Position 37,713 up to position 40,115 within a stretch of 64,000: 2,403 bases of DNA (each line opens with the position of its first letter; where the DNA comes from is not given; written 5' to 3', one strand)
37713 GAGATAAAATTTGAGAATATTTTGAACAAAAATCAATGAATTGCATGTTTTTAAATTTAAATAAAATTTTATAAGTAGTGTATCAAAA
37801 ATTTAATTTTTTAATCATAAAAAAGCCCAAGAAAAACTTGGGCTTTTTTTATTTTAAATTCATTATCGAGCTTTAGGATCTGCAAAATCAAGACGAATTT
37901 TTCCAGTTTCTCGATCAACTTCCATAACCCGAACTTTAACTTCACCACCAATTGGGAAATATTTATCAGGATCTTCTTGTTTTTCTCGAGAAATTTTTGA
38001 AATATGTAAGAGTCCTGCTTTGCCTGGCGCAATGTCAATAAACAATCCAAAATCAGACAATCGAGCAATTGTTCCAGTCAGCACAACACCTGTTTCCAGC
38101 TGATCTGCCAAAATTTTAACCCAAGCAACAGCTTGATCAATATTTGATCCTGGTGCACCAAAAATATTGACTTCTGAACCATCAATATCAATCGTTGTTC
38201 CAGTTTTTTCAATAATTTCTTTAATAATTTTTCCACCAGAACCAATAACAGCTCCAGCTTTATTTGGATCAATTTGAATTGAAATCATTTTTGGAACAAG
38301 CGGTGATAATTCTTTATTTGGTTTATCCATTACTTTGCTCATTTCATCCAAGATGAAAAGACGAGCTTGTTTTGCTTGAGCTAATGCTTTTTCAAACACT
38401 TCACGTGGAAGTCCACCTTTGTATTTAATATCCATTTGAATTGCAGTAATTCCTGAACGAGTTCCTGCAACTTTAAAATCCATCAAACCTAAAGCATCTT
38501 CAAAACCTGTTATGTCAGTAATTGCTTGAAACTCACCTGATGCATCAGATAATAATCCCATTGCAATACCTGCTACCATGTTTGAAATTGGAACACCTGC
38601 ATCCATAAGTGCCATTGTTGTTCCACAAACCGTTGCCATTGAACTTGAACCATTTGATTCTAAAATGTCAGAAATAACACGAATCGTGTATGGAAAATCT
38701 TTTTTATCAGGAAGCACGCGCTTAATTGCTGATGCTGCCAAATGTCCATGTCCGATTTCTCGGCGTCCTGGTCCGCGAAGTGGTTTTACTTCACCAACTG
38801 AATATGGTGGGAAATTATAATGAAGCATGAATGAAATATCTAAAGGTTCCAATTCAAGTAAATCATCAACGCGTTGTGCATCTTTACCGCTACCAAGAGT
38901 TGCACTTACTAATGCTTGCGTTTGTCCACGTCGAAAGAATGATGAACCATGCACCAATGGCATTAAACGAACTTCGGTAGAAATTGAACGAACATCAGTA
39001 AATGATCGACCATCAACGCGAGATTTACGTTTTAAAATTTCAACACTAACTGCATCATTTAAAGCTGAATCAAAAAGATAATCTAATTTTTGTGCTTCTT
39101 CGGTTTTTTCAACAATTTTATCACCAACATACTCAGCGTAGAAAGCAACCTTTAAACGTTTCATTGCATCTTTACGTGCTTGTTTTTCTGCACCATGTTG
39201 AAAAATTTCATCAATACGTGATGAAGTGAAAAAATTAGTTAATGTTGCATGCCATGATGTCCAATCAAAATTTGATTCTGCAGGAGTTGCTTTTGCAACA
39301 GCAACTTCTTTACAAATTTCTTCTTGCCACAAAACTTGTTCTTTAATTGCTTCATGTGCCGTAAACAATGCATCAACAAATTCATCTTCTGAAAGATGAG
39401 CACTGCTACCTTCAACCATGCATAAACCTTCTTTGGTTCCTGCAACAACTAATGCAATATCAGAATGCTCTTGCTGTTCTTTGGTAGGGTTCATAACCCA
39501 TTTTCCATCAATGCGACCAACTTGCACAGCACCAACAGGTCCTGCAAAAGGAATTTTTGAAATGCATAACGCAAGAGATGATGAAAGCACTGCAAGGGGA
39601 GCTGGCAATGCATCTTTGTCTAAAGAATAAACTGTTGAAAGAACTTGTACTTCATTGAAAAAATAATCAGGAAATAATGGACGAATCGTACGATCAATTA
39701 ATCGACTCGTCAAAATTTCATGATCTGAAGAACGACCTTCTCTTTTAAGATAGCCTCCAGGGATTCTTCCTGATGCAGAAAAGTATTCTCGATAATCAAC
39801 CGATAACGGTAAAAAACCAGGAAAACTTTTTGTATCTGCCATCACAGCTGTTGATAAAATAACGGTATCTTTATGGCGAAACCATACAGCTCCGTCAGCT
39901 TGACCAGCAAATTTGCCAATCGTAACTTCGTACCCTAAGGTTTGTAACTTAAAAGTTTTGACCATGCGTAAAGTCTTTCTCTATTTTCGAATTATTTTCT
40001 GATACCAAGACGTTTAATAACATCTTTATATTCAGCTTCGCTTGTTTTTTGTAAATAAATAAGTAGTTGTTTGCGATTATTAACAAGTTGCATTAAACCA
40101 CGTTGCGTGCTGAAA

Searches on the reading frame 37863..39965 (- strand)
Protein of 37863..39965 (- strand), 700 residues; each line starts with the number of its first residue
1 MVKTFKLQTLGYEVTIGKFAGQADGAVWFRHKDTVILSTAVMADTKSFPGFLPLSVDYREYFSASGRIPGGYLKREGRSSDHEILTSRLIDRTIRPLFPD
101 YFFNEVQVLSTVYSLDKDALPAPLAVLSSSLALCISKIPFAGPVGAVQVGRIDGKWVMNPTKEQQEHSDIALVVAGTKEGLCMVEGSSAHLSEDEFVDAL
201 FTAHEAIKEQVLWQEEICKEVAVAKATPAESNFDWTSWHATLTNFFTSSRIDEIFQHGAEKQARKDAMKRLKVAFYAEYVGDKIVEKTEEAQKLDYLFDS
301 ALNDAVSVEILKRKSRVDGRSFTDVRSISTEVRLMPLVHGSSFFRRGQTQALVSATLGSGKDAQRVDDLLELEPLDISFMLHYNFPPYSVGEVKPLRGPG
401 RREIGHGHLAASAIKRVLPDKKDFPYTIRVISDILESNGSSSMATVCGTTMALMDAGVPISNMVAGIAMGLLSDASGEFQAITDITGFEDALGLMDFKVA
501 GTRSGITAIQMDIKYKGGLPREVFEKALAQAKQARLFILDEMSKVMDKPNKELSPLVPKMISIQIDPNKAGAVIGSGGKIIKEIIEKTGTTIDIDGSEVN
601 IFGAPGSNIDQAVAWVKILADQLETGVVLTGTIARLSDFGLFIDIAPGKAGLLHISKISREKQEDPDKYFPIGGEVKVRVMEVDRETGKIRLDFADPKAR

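Call 7: search_protein_families(library=pfam, proteins=[window:37863-39965:-], max_evalue=0.001)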
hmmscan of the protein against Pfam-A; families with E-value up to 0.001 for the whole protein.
window:37863-39965:- (700 aa): 6 families
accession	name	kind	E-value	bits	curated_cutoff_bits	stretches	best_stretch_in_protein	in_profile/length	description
PF01138.27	RNase_PH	-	1.5e-47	161.7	25.5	2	325-459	2-130/130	3' exoribonuclease family, domain 1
PF03725.20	RNase_PH_C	-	8.7e-23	80.5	20.8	2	142-206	1-67/67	3' exoribonuclease family, domain 2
PF00575.29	S1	-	4.6e-15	56.2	22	1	623-692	2-71/74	S1 RNA binding domain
PF00013.35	KH_1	-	4.6e-11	42.8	21.5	1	561-616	2-64/66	KH domain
PF03726.19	PNPase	-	2.8e-06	28.2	24.6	1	248-321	11-81/81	Polyribonucleotide nucleotidyltransferase, RNA binding domain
PF23459.1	S1_RRP5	-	4.6e-05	24.3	27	1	623-687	1-65/72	RRP5 S1 domain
